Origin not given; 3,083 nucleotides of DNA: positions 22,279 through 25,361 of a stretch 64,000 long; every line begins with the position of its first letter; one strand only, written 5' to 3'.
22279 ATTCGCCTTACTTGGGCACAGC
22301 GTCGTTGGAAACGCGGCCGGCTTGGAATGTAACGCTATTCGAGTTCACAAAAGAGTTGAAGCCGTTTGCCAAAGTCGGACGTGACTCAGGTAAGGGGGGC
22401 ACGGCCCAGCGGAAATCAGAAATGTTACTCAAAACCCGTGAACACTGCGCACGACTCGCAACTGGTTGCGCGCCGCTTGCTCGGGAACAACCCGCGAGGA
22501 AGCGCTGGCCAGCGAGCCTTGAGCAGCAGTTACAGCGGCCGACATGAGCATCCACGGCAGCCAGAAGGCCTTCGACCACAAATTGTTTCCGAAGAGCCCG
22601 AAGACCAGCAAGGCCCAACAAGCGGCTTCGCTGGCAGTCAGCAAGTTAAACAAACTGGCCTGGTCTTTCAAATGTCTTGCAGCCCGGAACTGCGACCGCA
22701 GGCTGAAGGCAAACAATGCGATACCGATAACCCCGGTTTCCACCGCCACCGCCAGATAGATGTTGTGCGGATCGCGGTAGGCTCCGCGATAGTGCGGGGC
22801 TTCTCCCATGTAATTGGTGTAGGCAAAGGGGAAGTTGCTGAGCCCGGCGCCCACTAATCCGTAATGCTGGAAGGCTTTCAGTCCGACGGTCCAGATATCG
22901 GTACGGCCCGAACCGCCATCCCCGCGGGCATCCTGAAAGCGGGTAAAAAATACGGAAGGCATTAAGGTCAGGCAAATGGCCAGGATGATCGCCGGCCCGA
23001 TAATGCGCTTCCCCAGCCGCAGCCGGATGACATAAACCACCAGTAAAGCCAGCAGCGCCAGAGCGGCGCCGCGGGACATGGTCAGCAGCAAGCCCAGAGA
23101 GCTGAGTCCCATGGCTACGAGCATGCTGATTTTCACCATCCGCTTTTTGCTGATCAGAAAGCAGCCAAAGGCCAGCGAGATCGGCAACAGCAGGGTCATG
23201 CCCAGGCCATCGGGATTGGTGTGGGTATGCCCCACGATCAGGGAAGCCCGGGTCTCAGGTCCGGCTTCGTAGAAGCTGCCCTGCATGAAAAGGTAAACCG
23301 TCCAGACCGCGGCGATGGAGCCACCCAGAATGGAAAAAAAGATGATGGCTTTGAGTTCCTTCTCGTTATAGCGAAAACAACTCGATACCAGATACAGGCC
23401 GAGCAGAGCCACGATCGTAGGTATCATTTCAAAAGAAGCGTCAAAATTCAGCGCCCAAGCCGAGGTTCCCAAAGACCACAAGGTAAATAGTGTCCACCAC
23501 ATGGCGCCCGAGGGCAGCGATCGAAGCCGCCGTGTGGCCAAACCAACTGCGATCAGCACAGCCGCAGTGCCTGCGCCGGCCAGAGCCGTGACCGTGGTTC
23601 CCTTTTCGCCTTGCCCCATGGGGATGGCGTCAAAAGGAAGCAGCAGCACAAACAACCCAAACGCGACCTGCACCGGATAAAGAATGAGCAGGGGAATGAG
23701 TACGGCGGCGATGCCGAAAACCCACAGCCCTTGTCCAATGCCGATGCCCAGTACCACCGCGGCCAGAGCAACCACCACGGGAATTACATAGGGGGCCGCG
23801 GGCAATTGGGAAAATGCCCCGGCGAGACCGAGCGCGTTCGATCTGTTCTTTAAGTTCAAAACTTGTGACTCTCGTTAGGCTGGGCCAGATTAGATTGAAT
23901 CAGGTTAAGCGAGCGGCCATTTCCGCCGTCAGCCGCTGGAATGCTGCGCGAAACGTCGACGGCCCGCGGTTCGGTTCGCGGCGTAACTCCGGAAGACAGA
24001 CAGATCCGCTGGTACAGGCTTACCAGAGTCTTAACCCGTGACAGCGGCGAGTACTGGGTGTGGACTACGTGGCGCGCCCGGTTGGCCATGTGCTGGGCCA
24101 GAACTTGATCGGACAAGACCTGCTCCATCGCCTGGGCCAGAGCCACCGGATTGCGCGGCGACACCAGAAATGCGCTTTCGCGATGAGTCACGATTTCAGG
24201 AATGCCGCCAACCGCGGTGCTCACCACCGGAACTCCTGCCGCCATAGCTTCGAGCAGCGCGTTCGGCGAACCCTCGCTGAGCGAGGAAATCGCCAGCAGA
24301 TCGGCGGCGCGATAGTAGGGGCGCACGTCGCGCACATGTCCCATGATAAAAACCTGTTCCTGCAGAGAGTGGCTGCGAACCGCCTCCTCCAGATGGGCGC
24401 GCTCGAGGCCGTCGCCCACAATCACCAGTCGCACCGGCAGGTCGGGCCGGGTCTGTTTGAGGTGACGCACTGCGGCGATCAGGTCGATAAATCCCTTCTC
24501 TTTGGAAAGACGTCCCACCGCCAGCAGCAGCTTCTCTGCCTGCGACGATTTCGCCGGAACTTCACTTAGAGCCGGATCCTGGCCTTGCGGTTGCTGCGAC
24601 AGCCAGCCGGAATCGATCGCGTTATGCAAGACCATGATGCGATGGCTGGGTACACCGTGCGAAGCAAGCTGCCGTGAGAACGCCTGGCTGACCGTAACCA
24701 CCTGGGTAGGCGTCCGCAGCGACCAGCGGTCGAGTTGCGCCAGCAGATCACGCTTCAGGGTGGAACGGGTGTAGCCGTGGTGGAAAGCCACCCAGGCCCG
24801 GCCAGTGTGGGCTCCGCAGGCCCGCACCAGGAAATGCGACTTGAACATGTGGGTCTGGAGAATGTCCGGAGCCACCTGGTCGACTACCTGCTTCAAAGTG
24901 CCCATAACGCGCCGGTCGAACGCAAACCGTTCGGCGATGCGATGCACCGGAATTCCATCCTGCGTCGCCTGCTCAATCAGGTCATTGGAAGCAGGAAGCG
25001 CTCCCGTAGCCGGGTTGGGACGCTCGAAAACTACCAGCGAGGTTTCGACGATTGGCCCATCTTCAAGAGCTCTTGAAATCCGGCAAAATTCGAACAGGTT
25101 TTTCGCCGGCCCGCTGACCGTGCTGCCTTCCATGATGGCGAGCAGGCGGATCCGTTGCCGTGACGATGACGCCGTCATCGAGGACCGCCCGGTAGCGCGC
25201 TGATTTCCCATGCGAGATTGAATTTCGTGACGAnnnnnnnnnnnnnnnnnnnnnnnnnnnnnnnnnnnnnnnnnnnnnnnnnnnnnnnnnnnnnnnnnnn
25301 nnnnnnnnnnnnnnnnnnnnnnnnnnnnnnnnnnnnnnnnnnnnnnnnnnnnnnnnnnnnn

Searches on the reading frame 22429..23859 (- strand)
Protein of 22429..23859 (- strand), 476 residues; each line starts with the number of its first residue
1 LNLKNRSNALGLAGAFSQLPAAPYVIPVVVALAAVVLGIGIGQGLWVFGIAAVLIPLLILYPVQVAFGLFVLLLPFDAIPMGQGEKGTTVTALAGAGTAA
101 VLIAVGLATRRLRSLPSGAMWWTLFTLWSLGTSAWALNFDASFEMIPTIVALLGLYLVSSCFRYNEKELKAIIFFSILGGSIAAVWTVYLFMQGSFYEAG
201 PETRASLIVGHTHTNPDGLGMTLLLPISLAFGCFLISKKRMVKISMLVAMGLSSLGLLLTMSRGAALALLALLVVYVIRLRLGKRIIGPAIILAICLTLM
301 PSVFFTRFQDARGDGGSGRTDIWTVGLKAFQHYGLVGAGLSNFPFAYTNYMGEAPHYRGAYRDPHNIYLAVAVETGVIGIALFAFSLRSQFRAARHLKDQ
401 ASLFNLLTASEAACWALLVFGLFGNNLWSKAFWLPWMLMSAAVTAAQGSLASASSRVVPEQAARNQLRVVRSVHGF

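Call 12: search_protein_families(library=pfam, proteins=[window:22429-23859:-], max_evalue=0.00001)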
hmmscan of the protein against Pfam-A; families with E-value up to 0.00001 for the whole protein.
window:22429-23859:- (476 aa): 1 family
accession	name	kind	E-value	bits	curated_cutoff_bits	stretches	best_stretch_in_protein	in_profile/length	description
PF04932.20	Wzy_C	-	3.4e-21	76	31.7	1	249-384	2-149/149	O-Antigen ligase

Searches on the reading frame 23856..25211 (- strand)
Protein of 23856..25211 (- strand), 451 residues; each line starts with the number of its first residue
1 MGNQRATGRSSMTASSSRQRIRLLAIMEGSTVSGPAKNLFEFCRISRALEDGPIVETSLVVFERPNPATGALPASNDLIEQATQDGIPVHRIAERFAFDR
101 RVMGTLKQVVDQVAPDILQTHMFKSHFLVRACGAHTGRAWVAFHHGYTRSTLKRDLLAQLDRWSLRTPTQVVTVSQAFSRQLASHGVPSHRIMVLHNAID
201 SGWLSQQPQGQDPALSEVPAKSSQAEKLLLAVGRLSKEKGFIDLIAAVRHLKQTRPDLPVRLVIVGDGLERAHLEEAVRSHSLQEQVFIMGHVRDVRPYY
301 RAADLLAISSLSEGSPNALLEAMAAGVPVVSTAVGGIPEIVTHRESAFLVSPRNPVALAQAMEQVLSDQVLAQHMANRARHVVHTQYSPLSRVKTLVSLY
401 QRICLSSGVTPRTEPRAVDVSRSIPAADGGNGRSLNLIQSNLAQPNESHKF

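Call 12: search_protein_families(library=pfam, proteins=[window:23856-25211:-], max_evalue=0.00001)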
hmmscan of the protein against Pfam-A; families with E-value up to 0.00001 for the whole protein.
window:23856-25211:- (451 aa): 6 families
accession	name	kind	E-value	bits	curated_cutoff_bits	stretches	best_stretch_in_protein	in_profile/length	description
PF00534.26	Glycos_transf_1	-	1.2e-40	139.2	26.4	1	224-381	13-171/172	Glycosyl transferases group 1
PF13692.12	Glyco_trans_1_4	-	4.4e-40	137.7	27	1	227-368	2-142/142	Glycosyl transferases group 1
PF13439.12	Glyco_transf_4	-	1.8e-14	54.6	28.5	1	82-200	40-167/170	Glycosyltransferase Family 4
PF13579.12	Glyco_trans_4_4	-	7.8e-12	46.3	29.7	1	81-197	34-157/158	Glycosyl transferase 4-like domain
PF20706.3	GT4-conflict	-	2.9e-08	33.5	26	1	219-392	192-381/385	Family 4 Glycosyltransferase in conflict systems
PF13524.12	Glyco_trans_1_2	-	3.9e-08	33.8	25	1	256-397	13-143/144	Glycosyl transferase-like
